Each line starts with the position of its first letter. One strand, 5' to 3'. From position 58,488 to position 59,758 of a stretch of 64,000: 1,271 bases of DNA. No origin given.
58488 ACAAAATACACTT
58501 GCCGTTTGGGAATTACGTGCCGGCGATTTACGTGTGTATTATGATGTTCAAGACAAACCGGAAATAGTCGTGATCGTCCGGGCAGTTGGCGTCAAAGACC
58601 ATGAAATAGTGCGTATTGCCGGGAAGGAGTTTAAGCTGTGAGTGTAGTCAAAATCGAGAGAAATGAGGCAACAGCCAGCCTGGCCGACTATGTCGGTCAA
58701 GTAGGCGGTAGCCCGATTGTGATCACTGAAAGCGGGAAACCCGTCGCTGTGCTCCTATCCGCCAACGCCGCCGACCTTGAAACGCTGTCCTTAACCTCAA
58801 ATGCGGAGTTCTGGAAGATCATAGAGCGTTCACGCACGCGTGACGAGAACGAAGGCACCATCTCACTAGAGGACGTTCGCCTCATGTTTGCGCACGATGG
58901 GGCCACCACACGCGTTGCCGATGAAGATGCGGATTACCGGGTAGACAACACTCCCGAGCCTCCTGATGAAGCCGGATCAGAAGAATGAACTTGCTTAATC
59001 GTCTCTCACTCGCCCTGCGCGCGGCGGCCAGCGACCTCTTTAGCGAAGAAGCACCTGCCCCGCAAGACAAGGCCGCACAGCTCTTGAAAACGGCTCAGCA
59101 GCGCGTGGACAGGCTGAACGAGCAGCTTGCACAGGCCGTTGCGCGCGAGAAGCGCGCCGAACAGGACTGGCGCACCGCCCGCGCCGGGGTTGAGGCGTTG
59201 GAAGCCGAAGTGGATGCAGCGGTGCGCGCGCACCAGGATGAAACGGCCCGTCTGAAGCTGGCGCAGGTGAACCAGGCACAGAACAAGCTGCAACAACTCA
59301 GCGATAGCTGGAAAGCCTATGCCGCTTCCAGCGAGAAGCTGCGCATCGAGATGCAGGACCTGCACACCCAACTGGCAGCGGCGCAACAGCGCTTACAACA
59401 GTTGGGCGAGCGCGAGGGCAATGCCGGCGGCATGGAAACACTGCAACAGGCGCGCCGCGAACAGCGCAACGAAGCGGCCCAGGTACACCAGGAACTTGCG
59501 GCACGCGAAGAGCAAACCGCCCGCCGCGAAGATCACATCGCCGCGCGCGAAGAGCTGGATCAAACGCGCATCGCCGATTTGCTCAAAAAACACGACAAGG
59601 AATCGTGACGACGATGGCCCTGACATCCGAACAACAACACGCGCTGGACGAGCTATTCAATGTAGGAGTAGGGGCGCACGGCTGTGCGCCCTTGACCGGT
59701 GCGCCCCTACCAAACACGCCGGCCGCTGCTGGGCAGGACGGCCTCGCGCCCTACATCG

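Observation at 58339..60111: Tightly overlapped four-gene operon: RelE/ParE-like toxin, Phd/YefM-like antitoxin, PspA/IM30-like protein, KcsA-like ion-channel protein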

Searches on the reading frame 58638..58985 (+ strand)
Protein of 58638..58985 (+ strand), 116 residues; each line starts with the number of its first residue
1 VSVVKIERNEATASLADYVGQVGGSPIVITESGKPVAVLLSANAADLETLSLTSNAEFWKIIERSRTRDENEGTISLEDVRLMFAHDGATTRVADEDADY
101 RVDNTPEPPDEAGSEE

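Call 3: search_protein_families(library=pfam, proteins=[window:58638-58985:+], max_evalue=1)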
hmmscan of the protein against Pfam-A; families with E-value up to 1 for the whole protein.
window:58638-58985:+ (116 aa): 1 family
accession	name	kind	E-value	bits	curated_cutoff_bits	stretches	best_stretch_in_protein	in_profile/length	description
PF02604.26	PhdYeFM_antitox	-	2.2e-06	27.8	29.8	1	10-43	8-43/74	Antitoxin Phd_YefM, type II toxin-antitoxin system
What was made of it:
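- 58638..58988 (+): Phd/YefM-type antitoxin (116 aa, GTG start), with an acidic C-terminal tail about 25-30 residues longer than is typical for the family. Its stop lies inside the pspA ATGA. Pfam PhdYeFM scores 27.8, just below 29.8 (call 3).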

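Call 4: search_protein_families(library=ncbifam, proteins=[window:58638-58985:+], max_evalue=1)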
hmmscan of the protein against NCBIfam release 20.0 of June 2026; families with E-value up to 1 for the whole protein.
window:58638-58985:+ (116 aa): 1 family
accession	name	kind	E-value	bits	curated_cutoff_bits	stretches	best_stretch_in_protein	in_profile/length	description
TIGR01552.1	phd_fam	subfamily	9.7e-06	24.8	20.8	1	9-42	5-39/53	type II toxin-antitoxin system prevent-host-death family antitoxin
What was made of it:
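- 58638..58988 (+): TIGR01552 scores 24.8 bits, above the cut-off of 20.8 (call 4).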

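Call 30: search_solved_structures(query=window:58638-58985:+, max_evalue=10, show_alignments=2)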
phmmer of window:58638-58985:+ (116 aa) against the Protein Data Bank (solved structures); distinct sequences matched with E-value up to 10: 19.
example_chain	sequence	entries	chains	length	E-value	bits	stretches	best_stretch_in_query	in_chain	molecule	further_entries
6ut9_A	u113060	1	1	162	0.4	14.2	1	32-69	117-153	Outer capsid protein VP4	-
7khu_A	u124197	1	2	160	0.42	14.1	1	32-69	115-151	Outer capsid protein VP4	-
5vx4_A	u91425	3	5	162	0.6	13.6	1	32-69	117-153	Outer capsid protein VP4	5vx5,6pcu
1tq8_A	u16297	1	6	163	0.81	13.2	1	9-99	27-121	hypothetical protein Rv1636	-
6vkx_A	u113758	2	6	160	0.83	13.1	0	33-69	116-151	Outer capsid protein VP4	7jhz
6h9w_A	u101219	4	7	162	0.85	13.1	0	32-69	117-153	Outer capsid protein VP4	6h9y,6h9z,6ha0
9g12_C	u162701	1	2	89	0.86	13.1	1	9-50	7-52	Antitoxin RelB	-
2dwr_A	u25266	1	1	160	0.94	13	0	33-69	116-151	Outer capsid protein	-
2aen_A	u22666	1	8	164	1.1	12.7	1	31-69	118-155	Outer capsid protein VP4, VP8* core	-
1b3j_A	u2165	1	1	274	1.2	12.6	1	40-94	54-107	MHC CLASS I HOMOLOG MIC-A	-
1hyr_C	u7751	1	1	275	1.2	12.6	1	40-94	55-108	MHC CLASS I CHAIN-RELATED PROTEIN A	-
7fi6_C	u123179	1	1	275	1.2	12.6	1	40-94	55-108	MHC class I polypeptide-related sequence A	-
7fi9_C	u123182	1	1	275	1.3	12.5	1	40-93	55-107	MHC class I polypeptide-related sequence A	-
7fi5_C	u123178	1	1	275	1.4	12.5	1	40-93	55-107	MHC class I polypeptide-related sequence A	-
7fi8_C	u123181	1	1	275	1.5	12.4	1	40-93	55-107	MHC class I polypeptide-related sequence A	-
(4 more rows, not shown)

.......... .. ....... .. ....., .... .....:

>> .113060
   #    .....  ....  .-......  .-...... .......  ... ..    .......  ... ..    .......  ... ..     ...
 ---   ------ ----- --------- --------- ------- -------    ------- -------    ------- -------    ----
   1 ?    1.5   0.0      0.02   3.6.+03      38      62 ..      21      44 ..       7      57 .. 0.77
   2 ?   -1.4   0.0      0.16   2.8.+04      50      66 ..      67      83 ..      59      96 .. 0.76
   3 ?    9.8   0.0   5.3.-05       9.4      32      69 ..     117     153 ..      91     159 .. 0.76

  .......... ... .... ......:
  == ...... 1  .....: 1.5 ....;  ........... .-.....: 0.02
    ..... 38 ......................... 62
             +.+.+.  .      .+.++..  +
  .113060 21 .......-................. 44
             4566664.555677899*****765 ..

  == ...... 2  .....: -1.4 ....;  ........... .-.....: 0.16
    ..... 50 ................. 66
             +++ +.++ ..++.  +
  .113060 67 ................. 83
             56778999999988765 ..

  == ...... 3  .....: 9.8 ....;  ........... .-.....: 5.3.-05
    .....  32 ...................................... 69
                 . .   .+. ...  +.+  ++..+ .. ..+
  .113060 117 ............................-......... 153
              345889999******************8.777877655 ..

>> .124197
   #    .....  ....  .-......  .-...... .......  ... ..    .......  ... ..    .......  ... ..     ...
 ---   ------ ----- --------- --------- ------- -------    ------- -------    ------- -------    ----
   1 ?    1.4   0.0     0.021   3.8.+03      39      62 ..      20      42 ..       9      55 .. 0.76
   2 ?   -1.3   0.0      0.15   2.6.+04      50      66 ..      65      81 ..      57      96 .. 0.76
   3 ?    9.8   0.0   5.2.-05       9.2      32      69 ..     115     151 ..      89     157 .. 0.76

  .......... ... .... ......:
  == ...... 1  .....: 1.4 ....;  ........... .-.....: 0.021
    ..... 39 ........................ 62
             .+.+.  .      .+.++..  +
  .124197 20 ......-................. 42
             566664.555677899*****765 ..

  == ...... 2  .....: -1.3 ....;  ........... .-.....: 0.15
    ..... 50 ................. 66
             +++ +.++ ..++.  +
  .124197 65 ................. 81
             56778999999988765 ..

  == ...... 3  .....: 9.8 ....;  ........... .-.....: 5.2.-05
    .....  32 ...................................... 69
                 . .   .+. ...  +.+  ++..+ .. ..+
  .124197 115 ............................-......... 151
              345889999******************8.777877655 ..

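Call 31: search_protein_families(library=padloc, proteins=[window:58638-58985:+], max_evalue=0.1)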
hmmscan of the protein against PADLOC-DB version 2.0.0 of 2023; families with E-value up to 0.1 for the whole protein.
window:58638-58985:+ (116 aa): 0 families

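Call 60: search_solved_structures(query=A4, max_evalue=5)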
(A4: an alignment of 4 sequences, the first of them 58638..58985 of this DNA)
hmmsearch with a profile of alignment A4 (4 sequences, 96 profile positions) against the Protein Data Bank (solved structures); distinct sequences matched with E-value up to 5: 2.
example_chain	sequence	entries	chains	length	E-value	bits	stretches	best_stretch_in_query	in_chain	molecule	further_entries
9g12_C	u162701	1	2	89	0.0073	19.3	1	1-54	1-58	Antitoxin RelB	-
2oqt_A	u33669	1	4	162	0.73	12.9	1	26-85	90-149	Hypothetical protein SPy0176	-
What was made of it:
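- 58638..58988 (+): A four-sequence profile hits M. tuberculosis RelB1 (9g12_C) at E=0.007 (call 60).
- On Type II toxin-antitoxin, RelE/ParE toxin with Phd/YefM antitoxin: A four-sequence profile hits the M. tuberculosis RelB1 antitoxin at E=0.007 (call 60).
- Closest known: Type II RelBE / YefM-YoeB-type toxin-antitoxin modules. Same: The antitoxin N-terminus is Phd/YefM-type, and its profile hits RelB1 9g12_C (calls 4, 60).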

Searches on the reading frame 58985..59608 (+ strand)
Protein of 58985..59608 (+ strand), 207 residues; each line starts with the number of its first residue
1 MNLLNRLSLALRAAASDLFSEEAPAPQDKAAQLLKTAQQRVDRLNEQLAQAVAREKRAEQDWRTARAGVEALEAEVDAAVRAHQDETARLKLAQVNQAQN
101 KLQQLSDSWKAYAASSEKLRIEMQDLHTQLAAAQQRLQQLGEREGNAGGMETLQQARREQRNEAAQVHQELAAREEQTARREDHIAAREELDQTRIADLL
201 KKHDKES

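Call 3: search_protein_families(library=pfam, proteins=[window:58985-59605:+], max_evalue=1)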
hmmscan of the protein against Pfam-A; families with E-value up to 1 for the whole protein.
window:58985-59605:+ (207 aa): 3 families
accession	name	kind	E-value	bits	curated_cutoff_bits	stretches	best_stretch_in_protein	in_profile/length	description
PF04012.17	PspA_IM30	-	2.1e-09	37.8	33.9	1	2-195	1-191/220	PspA/IM30 family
PF19835.5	SegE_GIY-YIG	-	0.015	16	25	1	98-129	47-77/123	Putative endonuclease segE, GIY-YIG domain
PF10259.14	Rogdi_lz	-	0.22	11.2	29.4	1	83-139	77-140/295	Rogdi leucine zipper containing protein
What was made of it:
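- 58985..59608 (+): PspA/IM30/Vipp1-family protein (207 aa), third gene of the conserved operon. Pfam PspA_IM30 scores 37.8 bits, above the cut-off of 33.9, over residues 2-195 (call 3).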

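Call 4: search_protein_families(library=ncbifam, proteins=[window:58985-59605:+], max_evalue=1)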
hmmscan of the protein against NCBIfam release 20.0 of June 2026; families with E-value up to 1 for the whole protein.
window:58985-59605:+ (207 aa): 6 families
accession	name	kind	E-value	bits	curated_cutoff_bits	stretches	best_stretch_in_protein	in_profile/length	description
TIGR02168.1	SMC_prok_B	equivalog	0.0014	16.4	567.35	1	29-193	697-871/1181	chromosome segregation protein SMC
NF045487.1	ASRP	equivalog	0.0095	14.6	300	1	34-192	137-293/593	archaea-specific SMC-related protein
NF003034.1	PRK03918.1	equivalog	0.13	10.2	700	1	32-201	224-391/878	DNA double-strand break repair ATPase Rad50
TIGR04211.1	SH3_and_anchor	equivalog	0.26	10.9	65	1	93-182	73-162/198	TIGR04211 family SH3 domain-containing protein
NF045780.1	TrlF_fam_ATP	equivalog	0.35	9.5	350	1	29-198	516-684/944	TrlF family AAA-like ATPase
TIGR03637.1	cas1_YPEST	exception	0.7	9.2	150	1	77-141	106-170/307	type I-F CRISPR-associated endonuclease Cas1f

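Call 10: find_encoding_contigs(protein=window:58985-59608:+, flank=10000, max_places=10)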
Protein window:58985-59608:+ (207 aa): 5 contigs read that carry it; 4 places shown.
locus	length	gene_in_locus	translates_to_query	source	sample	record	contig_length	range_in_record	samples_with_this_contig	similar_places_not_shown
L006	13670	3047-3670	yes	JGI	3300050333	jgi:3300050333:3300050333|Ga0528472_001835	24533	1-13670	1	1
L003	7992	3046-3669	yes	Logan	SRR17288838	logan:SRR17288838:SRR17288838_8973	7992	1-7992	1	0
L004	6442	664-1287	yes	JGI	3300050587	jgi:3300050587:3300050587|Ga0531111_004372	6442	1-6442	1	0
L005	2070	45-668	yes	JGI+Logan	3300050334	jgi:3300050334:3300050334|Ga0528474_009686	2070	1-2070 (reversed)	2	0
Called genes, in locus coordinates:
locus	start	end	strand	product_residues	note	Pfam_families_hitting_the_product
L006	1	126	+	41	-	?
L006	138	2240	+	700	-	PF01145:Band_7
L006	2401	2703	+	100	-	-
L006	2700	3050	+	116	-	PF02604:PhdYeFM_antitox (weak)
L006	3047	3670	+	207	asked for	PF04012:PspA_IM30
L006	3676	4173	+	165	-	PF07885:Ion_trans_2 (weak)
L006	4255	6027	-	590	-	PF01411:tRNA-synt_2c, PF07973:tRNA_SAD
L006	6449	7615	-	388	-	PF00561:Abhydrolase_1, PF12146:Hydrolase_4 (weak), PF12697:Abhydrolase_6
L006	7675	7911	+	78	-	-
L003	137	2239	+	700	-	PF01145:Band_7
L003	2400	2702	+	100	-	-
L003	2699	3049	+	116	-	PF02604:PhdYeFM_antitox (weak)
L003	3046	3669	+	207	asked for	PF04012:PspA_IM30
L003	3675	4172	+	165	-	PF07885:Ion_trans_2 (weak)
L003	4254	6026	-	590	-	PF01411:tRNA-synt_2c, PF07973:tRNA_SAD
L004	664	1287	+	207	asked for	PF04012:PspA_IM30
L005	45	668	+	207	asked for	PF04012:PspA_IM30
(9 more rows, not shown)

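Call 31: search_protein_families(library=padloc, proteins=[window:58985-59605:+], max_evalue=0.1)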
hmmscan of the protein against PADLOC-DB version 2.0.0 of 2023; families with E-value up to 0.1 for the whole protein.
window:58985-59605:+ (207 aa): 6 families
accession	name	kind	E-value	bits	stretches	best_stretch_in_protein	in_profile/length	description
PDLC03868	LmuB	-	0.0041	13.4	1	22-194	280-446/1035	-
PDLC00551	JetC2|JetC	-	0.0088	11.9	1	29-190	789-949/1365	DUF3584 domain; MukB-like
PDLC03865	LmuB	-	0.024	10.8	1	34-179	322-764/1007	-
PDLC02756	PbeC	-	0.028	11.4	1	28-184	314-468/643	PbeC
PDLC04886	PDC-S06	-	0.057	10.2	1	12-189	271-447/727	-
PDLC00580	JetC3|JetC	-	0.063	9.5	1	34-187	606-759/1068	DUF3584 domain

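Call 57: search_protein_families(library=pfam, alignment_id=A3, max_evalue=0.01)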
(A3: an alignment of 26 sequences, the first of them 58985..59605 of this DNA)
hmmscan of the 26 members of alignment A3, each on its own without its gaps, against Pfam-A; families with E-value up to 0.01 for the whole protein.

A. member 1, window:58985-59605:+ (207 aa): 1 family
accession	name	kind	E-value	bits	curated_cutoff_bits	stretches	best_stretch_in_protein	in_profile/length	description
PF04012.17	PspA_IM30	-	2.1e-09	37.8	33.9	1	2-195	1-191/220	PspA/IM30 family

B. families by the number of members that match (of 26 scanned): 16 families
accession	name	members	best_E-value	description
PF04012.17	PspA_IM30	22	4.1e-16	PspA/IM30 family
PF06785.16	UPF0242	2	0.0013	Uncharacterised protein family (UPF0242) N-terminus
PF09728.14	Taxilin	1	0.00034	Myosin-like coiled-coil protein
PF06160.17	EzrA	1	0.00071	Septation ring formation regulator, EzrA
PF16526.10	CLZ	1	0.002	C-terminal leucine zipper domain of cyclic nucleotide-gated channels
PF16535.10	T3SSipB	1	0.0022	Type III cell invasion protein SipB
PF25014.1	NET2A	1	0.0024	NET2A-like domain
PF25792.1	BREX_BrxC_helical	1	0.0024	BREX ATP-binding protein BrxC alpha helical domain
PF12072.13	RNase_Y_N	1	0.0033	RNase Y N-terminal region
PF12128.14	DUF3584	1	0.0039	Protein of unknown function (DUF3584)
PF07544.18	Med9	1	0.0053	RNA polymerase II transcription mediator complex subunit 9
PF16566.10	CREPT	1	0.0068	Cell-cycle alteration and expression-elevated protein in tumour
PF14942.11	Muted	1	0.0078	Organelle biogenesis, Muted-like protein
PF19835.5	SegE_GIY-YIG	1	0.0081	Putative endonuclease segE, GIY-YIG domain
PF08702.15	Fib_alpha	1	0.0083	Fibrinogen alpha/beta chain family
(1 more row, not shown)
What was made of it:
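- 58985..59608 (+): 22 of 26 orthologs hit PF04012 (call 57).
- On PspA/IM30/Vipp1 (ESCRT-III superfamily): 22 of 26 orthologs match PF04012 (call 57).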

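Call 58: search_solved_structures(query=A3, max_evalue=1)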
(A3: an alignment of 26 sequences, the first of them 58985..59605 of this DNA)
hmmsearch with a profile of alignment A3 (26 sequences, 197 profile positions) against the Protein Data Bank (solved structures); distinct sequences matched with E-value up to 1: 74 (the best 60 are shown).
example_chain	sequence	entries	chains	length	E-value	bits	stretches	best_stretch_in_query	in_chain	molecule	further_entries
8qbr_A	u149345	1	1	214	4.8e-18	69.3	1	1-188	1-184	Membrane-associated protein Vipp1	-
8qbv_A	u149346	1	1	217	4.9e-18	69.3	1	1-188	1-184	Membrane-associated protein Vipp1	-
8qbw_A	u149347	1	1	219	5e-18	69.2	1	1-188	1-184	Phage shock protein A, PspA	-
8qfv_0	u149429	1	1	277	1e-17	68.2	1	1-157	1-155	Protein sll0617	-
6zvr_B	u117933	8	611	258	2.2e-17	67.1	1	1-188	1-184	Vipp1 | Phage shock protein A, PspA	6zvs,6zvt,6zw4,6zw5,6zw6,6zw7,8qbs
8qhv_0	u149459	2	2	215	7e-17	65.5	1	3-157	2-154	Membrane-associated protein Vipp1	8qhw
7o3w_D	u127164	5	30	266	2.1e-16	63.9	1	3-157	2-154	Protein sll0617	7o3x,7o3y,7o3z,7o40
9eom_A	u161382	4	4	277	6.5e-16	62.3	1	1-157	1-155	Membrane-associated protein Vipp1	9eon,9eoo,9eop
8qhx_D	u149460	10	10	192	7e-12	49.2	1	30-157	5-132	Membrane-associated protein Vipp1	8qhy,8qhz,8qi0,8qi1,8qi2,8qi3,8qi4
7rdr_A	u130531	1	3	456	5e-08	36.6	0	70-109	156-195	Circular tendon repeat protein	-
4whe_A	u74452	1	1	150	1.5e-06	31.8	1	1-146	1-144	Phage shock protein A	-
7abk_A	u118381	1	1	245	7.7e-06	29.5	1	1-164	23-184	Chloroplast membrane-associated 30 kD protein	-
8akq_0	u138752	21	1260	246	7.7e-06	29.5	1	1-164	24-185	Chloroplast membrane-associated 30 kD protein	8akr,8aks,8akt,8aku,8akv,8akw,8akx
9hzm_A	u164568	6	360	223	9.7e-06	29.1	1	26-164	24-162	Chloroplast membrane-associated 30 kD protein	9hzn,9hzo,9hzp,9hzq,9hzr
9ugr_A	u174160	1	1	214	0.0026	21.2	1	35-137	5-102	Syn-F4-Link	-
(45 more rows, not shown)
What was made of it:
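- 58985..59608 (+): The family profile A3 hits Vipp1/PspA structures at E=5e-18 from residue 1 (call 58).
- On PspA/IM30/Vipp1 (ESCRT-III superfamily): The ortholog profile hits Vipp1/PspA structures at E=5e-18 from position 1 (call 58).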
